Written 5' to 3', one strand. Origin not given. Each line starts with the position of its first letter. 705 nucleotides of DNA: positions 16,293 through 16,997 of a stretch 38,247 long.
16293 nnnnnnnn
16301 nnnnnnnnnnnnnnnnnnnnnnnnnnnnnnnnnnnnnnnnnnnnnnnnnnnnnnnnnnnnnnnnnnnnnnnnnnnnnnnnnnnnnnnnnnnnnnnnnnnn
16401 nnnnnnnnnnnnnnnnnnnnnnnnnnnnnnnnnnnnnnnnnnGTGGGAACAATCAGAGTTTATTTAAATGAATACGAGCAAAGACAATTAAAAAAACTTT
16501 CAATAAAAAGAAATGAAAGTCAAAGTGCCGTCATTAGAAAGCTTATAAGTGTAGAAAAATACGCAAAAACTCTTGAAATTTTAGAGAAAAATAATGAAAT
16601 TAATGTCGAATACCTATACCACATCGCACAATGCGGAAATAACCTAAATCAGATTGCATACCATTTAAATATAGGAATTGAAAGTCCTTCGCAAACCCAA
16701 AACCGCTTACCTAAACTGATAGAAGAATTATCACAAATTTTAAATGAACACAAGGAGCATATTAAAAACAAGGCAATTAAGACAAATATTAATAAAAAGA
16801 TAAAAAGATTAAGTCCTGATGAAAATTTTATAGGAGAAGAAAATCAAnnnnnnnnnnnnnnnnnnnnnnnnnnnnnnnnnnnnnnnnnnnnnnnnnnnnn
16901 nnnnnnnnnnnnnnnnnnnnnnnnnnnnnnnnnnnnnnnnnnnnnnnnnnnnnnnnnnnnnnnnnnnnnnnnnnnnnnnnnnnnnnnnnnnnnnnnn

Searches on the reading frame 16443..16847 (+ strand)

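Call 61: search_protein_families(library=pfam, proteins=[window:16443-16847:+], max_evalue=0.1)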
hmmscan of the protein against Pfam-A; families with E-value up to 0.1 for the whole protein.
window:16443-16847:+ (135 aa): 5 families
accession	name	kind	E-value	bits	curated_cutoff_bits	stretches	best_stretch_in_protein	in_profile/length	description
PF05713.17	MobC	-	8.6e-05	23.4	23.2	1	63-102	6-44/45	Bacterial mobilisation protein (MobC)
PF24987.1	HEAT_EF3_N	-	0.0033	17.8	32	1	81-114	135-168/169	EF3 N-terminal HEAT repeat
PF24408.1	wHTH-Calcineurin_assc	-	0.047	14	27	0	89-127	9-46/56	wHTH-Calcineurin_assc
PF09765.14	FANCL_d1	-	0.048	14.1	23.8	1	24-101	14-88/89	FANCL UBC-like domain 1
PF01402.27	RHH_1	-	0.07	13.5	20.5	0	6-35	4-33/39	Ribbon-helix-helix protein, copG family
